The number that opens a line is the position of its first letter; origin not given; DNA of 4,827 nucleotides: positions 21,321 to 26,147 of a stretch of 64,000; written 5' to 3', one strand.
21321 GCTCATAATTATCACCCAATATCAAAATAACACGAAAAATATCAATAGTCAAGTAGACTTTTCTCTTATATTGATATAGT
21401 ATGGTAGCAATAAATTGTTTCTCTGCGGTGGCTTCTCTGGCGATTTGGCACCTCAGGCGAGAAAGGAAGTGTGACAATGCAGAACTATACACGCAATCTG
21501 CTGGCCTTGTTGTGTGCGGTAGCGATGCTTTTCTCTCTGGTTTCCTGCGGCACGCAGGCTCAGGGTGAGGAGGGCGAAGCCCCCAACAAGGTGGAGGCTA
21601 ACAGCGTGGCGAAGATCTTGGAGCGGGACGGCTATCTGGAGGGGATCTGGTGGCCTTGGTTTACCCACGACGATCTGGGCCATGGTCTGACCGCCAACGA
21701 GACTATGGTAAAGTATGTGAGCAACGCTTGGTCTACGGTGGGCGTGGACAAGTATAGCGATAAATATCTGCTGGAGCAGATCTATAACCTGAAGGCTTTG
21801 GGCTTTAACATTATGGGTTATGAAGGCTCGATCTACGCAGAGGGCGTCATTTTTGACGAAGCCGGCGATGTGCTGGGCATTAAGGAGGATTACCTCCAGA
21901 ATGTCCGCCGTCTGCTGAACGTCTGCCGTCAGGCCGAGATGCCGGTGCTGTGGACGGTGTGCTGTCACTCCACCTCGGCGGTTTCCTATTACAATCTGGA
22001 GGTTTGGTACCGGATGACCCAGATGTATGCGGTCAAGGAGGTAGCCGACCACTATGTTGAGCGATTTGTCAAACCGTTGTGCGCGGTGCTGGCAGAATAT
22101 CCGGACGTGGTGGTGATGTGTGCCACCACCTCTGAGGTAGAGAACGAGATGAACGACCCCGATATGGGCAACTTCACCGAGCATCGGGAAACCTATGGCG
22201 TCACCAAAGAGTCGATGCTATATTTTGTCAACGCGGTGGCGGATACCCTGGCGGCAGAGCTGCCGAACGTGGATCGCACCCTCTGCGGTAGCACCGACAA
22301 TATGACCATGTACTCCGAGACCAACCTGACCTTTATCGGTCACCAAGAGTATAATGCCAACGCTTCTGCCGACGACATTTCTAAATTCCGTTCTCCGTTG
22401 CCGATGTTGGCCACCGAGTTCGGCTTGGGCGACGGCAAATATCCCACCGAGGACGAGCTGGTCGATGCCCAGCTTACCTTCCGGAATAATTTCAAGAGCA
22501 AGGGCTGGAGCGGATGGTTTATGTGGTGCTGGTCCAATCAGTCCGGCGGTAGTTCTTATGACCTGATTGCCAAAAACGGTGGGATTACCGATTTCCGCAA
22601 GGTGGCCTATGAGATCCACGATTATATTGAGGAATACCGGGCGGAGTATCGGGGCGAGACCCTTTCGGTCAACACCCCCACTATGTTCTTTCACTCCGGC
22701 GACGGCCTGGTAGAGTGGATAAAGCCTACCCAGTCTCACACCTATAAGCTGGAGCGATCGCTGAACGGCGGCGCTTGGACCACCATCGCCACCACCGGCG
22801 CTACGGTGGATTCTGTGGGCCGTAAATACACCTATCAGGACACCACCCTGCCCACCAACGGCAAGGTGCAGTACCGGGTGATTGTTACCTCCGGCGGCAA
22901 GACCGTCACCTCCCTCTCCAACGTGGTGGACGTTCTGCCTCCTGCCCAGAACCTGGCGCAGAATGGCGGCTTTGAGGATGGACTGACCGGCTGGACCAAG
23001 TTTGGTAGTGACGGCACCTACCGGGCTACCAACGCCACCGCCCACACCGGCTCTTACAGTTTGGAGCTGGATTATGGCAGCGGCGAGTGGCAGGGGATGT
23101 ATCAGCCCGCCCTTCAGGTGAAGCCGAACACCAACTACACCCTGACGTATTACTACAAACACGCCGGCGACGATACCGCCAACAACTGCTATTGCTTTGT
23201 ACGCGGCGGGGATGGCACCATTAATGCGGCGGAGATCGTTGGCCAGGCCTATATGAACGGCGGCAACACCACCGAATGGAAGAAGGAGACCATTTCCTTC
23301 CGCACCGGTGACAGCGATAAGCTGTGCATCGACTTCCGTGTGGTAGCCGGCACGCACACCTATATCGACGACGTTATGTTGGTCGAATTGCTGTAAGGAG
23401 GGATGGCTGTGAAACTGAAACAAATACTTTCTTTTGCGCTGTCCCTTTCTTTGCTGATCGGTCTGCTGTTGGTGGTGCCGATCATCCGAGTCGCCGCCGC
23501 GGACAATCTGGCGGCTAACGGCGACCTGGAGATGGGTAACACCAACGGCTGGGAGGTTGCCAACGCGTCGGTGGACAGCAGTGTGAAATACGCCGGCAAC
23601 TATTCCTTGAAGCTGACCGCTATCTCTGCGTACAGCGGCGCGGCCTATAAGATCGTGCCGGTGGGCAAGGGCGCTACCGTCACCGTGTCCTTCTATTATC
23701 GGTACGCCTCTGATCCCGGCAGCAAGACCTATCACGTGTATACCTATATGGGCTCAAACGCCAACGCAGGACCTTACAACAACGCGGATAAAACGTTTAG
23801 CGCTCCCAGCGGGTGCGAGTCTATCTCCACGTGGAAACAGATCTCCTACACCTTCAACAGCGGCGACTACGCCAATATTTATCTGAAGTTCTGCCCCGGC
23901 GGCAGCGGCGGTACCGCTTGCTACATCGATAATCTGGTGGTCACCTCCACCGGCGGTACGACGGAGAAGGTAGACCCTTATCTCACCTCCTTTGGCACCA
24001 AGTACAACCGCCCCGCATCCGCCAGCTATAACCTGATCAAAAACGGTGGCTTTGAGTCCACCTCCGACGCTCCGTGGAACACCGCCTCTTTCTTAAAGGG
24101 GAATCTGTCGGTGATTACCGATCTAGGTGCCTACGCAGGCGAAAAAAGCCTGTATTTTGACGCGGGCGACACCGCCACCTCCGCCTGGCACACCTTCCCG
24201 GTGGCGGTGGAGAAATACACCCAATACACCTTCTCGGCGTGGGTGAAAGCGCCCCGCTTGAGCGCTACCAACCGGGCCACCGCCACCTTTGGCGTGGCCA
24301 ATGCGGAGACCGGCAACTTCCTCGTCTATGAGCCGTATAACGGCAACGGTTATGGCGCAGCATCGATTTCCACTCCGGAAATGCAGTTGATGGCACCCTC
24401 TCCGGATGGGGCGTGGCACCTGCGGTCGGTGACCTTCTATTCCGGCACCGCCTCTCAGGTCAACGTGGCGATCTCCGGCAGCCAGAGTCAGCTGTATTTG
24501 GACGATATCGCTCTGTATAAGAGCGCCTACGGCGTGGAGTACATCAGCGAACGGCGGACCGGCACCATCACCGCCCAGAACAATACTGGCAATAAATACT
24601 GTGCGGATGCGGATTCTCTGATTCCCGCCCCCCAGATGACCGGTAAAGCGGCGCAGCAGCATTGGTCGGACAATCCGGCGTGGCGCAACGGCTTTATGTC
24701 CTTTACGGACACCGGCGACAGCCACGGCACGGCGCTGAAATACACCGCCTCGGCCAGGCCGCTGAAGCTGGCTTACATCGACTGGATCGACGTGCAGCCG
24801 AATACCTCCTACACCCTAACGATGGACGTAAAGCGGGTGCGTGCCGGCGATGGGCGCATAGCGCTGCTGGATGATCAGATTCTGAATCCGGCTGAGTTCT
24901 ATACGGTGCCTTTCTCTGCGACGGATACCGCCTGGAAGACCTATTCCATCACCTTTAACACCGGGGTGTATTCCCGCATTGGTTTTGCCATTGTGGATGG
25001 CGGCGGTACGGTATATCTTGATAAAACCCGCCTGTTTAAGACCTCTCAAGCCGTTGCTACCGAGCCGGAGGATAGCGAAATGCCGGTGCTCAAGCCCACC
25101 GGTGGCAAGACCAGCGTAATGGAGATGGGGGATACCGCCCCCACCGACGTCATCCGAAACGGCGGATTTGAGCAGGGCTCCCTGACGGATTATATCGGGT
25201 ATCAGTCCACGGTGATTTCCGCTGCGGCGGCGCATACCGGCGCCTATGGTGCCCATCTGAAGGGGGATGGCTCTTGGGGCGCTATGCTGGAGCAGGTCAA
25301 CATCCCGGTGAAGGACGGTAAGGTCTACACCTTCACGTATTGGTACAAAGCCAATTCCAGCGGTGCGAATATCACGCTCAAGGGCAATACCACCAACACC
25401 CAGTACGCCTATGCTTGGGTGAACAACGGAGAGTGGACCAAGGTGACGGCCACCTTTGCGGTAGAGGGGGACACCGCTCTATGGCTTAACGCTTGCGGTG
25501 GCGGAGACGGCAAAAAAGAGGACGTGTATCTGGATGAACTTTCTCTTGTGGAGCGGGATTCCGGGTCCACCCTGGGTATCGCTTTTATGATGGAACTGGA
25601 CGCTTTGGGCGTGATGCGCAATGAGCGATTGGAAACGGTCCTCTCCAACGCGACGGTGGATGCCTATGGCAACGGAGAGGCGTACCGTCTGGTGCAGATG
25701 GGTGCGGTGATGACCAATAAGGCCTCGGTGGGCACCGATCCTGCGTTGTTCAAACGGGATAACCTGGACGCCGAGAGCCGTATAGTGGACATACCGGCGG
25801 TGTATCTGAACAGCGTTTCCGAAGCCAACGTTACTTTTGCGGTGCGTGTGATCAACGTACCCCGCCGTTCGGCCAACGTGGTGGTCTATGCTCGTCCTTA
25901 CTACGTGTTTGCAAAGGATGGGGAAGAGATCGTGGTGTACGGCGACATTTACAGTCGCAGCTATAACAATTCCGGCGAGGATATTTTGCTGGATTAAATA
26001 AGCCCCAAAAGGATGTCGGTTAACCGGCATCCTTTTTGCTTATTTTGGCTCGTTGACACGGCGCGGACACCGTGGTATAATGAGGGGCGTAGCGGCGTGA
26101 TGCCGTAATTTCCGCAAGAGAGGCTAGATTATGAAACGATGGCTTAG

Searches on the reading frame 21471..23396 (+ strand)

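Call 5: search_protein_families(library=pfam, proteins=[window:21471-23396:+], max_evalue=0.001)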
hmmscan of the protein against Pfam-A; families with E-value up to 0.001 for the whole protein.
window:21471-23396:+ (641 aa): 1 family
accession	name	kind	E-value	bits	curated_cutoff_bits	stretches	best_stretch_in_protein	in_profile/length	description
PF02018.23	CBM_4_9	-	3.4e-11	44.1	25.9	1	494-617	2-123/136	Carbohydrate binding domain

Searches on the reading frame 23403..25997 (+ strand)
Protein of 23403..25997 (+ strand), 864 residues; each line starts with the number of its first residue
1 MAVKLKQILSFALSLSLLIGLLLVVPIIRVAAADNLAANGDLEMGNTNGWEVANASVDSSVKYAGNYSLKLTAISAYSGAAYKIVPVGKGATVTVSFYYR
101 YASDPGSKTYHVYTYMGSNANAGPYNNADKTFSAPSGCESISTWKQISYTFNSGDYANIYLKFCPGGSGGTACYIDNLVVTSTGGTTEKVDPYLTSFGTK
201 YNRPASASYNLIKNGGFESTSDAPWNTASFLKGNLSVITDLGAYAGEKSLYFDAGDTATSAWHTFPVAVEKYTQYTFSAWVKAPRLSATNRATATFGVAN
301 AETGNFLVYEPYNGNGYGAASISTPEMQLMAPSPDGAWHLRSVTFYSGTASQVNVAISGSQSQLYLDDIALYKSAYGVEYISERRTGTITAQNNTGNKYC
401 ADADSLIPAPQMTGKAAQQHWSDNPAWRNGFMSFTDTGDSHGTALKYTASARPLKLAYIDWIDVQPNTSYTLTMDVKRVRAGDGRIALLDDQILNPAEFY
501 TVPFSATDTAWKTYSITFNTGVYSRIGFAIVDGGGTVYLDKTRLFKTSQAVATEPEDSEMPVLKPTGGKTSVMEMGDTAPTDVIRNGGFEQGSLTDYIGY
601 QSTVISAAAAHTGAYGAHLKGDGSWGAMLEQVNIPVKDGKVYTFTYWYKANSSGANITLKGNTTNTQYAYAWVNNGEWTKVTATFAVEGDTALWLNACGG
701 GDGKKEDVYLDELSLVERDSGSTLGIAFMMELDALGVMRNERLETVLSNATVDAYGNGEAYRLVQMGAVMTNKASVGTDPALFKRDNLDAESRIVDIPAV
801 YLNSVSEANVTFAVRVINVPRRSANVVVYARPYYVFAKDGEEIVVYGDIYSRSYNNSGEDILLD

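Call 5: search_protein_families(library=pfam, proteins=[window:23403-25997:+], max_evalue=0.001)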
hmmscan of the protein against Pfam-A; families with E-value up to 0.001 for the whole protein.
window:23403-25997:+ (864 aa): 1 family
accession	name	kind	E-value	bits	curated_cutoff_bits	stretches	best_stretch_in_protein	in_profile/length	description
PF02018.23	CBM_4_9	-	7.6e-35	120.7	25.9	3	582-696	2-128/136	Carbohydrate binding domain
